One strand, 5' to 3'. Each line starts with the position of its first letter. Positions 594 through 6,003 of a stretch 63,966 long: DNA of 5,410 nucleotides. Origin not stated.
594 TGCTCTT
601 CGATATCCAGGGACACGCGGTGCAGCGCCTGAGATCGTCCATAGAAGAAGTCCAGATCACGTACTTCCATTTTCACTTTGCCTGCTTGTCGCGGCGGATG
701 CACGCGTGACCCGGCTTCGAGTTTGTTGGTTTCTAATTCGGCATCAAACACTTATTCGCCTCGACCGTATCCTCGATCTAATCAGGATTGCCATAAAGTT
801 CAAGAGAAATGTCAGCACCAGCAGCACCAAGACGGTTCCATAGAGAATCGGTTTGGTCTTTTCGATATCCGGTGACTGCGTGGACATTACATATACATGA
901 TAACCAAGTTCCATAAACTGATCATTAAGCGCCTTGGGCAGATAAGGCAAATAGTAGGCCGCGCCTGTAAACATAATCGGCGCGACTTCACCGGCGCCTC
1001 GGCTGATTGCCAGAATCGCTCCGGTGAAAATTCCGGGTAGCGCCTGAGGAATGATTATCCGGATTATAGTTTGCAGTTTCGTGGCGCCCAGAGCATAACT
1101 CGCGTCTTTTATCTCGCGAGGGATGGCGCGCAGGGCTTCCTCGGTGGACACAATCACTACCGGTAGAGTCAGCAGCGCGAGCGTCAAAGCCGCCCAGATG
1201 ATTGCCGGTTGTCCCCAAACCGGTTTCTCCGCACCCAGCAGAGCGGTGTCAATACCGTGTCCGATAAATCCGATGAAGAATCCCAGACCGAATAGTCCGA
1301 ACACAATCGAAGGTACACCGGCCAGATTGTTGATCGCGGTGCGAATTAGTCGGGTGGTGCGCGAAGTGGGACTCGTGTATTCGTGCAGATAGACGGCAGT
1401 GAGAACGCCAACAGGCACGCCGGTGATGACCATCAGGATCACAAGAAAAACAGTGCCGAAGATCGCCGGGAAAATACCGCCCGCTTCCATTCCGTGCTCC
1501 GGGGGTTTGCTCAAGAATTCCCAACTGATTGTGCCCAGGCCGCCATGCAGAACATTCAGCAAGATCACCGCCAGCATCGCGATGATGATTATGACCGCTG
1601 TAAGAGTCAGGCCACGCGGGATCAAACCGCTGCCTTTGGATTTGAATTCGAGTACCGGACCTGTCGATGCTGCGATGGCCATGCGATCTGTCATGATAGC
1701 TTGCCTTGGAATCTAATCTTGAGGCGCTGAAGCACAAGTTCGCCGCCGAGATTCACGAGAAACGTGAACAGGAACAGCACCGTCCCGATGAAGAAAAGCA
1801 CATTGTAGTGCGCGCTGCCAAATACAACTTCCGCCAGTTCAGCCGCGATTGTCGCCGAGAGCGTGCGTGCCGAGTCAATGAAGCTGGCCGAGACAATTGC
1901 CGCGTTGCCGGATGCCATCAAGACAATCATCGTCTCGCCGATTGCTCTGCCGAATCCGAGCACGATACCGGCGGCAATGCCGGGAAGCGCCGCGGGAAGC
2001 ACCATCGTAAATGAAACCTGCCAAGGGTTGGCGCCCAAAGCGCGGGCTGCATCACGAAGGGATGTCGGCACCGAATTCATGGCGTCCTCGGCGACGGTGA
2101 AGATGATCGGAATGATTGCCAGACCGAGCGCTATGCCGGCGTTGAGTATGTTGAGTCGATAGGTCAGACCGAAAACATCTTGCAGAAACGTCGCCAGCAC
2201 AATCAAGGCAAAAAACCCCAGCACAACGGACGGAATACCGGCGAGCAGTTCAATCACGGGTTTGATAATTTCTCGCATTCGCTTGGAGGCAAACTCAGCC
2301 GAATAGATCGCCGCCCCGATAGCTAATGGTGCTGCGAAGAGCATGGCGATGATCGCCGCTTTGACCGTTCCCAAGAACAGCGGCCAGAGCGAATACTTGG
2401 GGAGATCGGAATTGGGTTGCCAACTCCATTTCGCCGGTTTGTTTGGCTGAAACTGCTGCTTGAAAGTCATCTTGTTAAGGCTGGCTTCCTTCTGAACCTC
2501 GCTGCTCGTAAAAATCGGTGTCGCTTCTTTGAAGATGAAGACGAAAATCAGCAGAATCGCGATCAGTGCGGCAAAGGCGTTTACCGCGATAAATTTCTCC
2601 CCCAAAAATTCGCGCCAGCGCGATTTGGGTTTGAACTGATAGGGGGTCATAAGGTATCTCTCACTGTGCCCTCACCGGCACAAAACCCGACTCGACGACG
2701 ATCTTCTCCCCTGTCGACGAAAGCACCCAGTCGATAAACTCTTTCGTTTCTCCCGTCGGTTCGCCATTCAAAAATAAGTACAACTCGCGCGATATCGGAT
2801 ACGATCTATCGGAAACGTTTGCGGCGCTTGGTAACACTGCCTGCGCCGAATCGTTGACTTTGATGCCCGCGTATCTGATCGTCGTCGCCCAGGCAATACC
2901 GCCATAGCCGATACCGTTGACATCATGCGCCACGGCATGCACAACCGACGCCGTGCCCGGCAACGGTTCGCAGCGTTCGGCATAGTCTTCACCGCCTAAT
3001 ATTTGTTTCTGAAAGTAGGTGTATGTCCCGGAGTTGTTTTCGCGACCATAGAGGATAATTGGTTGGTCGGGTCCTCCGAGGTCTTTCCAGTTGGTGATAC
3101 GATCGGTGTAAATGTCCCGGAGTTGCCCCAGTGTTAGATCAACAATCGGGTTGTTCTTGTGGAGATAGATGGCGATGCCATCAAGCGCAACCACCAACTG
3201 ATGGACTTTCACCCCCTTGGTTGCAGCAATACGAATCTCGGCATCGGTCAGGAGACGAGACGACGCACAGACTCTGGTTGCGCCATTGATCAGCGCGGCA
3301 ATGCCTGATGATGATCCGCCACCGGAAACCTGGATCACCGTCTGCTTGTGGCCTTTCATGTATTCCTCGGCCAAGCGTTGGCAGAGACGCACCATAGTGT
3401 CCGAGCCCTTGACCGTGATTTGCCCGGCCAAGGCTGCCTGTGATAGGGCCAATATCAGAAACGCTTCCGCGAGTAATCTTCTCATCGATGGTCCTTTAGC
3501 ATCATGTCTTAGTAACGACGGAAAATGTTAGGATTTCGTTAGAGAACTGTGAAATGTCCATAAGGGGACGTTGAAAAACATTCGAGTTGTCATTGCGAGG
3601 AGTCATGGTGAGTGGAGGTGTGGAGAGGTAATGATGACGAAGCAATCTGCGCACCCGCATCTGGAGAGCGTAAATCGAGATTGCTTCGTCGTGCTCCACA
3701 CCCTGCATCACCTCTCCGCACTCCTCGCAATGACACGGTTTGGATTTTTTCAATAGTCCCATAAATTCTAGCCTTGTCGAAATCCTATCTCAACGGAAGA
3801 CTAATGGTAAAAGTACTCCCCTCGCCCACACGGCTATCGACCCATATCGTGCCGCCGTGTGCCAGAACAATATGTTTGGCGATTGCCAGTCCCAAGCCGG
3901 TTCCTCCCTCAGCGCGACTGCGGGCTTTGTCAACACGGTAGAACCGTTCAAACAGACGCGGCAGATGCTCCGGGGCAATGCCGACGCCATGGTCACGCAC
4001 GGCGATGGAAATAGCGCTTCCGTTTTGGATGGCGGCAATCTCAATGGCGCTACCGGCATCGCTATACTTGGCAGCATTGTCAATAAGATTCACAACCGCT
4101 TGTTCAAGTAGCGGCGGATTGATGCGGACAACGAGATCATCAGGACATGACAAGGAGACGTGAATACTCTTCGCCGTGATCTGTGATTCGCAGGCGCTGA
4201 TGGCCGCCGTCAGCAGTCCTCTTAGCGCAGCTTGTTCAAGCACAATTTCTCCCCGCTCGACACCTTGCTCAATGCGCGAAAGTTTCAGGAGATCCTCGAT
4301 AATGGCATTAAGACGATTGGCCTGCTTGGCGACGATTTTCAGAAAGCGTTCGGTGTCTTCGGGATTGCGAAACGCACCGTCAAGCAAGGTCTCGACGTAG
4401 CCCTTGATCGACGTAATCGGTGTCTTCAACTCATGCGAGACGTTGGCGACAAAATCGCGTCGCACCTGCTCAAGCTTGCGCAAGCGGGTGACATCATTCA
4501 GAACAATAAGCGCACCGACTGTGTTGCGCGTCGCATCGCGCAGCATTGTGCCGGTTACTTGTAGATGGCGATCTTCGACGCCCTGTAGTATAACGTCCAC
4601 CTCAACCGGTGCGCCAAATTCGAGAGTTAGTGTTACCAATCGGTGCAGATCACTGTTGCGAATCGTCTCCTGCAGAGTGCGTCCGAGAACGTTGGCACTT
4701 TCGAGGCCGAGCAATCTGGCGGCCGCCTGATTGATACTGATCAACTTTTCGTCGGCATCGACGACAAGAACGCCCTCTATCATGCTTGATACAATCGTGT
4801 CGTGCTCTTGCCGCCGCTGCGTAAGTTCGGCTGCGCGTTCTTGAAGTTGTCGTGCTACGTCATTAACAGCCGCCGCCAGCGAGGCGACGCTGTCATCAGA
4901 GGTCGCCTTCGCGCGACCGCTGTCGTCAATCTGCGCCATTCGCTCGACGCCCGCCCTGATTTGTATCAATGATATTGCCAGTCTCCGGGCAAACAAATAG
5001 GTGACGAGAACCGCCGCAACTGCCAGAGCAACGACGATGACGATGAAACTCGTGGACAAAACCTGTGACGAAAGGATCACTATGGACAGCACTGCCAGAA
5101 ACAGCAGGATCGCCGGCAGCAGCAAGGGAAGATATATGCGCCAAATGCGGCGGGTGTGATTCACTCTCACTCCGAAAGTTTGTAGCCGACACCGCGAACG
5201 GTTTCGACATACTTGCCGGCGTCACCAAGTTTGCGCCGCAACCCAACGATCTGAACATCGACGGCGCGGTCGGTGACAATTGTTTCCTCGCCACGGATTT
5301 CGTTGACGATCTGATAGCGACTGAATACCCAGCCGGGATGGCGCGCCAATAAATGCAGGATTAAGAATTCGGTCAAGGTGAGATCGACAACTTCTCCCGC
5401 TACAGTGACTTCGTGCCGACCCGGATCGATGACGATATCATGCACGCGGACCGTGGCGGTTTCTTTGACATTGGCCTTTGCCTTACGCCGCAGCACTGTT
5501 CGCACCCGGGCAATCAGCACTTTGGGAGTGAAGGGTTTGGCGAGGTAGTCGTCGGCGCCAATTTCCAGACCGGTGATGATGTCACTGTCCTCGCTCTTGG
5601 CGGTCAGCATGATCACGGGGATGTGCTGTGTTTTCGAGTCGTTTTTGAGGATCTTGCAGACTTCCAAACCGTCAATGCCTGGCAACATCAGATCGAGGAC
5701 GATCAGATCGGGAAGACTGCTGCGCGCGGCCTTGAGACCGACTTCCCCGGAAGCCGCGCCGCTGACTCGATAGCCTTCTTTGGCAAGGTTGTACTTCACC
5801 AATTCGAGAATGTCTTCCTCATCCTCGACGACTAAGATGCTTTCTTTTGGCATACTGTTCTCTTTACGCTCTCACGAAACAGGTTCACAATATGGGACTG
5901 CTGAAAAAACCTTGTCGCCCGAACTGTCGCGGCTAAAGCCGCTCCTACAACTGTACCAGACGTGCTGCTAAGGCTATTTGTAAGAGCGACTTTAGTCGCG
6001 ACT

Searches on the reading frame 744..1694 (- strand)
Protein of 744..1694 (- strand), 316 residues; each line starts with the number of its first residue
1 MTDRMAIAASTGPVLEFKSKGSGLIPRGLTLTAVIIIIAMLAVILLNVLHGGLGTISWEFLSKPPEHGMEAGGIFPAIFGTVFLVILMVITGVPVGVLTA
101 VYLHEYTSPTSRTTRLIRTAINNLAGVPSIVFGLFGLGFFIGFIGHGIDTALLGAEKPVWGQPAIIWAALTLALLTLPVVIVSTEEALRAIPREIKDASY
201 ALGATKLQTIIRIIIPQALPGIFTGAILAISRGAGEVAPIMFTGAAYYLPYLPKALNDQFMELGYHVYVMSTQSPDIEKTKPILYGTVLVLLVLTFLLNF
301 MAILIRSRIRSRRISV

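Call 54: search_protein_families(library=pfam, proteins=[window:744-1694:-], max_evalue=0.0001)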
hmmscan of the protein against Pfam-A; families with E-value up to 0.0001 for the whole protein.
window:744-1694:- (316 aa): 1 family
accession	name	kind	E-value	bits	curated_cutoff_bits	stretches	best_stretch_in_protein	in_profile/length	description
PF00528.27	BPD_transp_1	-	1.7e-19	70.7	26.4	1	92-310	1-183/184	Binding-protein-dependent transport system inner membrane component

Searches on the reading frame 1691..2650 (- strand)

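Call 54: search_protein_families(library=pfam, proteins=[window:1691-2650:-], max_evalue=0.0001)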
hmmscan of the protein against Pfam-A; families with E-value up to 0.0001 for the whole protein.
window:1691-2650:- (319 aa): 1 family
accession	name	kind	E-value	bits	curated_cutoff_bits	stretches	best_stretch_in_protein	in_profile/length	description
PF00528.27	BPD_transp_1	-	3.2e-20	73.1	26.4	1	111-310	2-182/184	Binding-protein-dependent transport system inner membrane component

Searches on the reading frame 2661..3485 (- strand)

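Call 54: search_protein_families(library=pfam, proteins=[window:2661-3485:-], max_evalue=0.0001)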
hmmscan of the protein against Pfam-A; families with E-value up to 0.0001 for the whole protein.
window:2661-3485:- (274 aa): 3 families
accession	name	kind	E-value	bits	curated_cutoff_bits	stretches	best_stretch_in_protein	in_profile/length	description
PF12849.12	PBP_like_2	-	4.3e-41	141.9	27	1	16-257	5-266/267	PBP superfamily domain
PF12727.12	PBP_like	-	7.4e-11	42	27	1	39-200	1-155/193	PBP superfamily domain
PF13531.11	SBP_bac_11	-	9.7e-08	32.5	25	1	24-268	2-226/227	Bacterial extracellular solute-binding protein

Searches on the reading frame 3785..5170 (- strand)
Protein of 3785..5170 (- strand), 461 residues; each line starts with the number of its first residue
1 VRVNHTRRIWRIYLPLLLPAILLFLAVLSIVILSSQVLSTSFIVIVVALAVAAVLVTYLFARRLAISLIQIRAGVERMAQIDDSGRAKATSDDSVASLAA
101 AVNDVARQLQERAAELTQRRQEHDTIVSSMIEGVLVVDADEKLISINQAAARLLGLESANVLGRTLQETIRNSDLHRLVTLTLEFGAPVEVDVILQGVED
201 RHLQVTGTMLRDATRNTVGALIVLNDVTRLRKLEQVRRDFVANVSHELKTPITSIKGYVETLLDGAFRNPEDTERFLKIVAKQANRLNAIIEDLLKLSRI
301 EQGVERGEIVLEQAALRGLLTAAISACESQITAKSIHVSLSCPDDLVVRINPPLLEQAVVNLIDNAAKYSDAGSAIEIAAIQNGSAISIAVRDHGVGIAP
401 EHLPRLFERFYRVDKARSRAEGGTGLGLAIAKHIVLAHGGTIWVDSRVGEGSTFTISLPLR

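Call 54: search_protein_families(library=pfam, proteins=[window:3785-5170:-], max_evalue=0.0001)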
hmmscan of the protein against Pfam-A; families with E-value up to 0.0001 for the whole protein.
window:3785-5170:- (461 aa): 8 families
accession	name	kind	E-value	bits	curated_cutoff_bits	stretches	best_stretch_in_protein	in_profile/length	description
PF02518.31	HATPase_c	-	2.1e-31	109.1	26.4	1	352-460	3-109/111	Histidine kinase-, DNA gyrase B-, and HSP90-like ATPase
PF00512.31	HisKA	-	1.1e-22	80.2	26.9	1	237-303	2-66/66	His Kinase A (phospho-acceptor) domain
PF00989.32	PAS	-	5.3e-12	46.2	22.6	1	124-227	4-113/113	PAS fold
PF08448.16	PAS_4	-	1.8e-10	41.4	23.1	1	129-231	3-109/110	PAS fold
PF13426.13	PAS_9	-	1.4e-08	35.3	27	1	132-228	2-102/103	PAS domain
PF13188.13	PAS_8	-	3.1e-06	27.3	21.8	1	125-175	5-52/65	PAS domain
PF12860.13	PAS_7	-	5.3e-05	23.8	27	0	128-172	2-47/115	PAS fold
PF13589.12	HATPase_c_3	-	5.3e-05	23.7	25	0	355-437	3-86/137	Histidine kinase-, DNA gyrase B-, and HSP90-like ATPase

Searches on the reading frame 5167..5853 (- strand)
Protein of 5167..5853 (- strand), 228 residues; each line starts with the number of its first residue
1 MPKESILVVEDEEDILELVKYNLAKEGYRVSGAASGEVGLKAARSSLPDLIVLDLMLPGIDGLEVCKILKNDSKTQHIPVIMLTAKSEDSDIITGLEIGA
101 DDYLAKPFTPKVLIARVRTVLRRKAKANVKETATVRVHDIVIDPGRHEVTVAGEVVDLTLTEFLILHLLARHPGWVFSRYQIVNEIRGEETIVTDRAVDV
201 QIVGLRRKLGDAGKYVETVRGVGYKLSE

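Call 54: search_protein_families(library=pfam, proteins=[window:5167-5853:-], max_evalue=0.0001)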
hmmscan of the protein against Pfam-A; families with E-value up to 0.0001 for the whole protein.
window:5167-5853:- (228 aa): 2 families
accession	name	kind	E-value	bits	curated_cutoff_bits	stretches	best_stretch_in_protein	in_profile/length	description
PF00072.30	Response_reg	-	1.5e-30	106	30.2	1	6-118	1-111/111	Response regulator receiver domain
PF00486.34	Trans_reg_C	-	4.7e-23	81.5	26.2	1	153-226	1-77/77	Transcriptional regulatory protein, C terminal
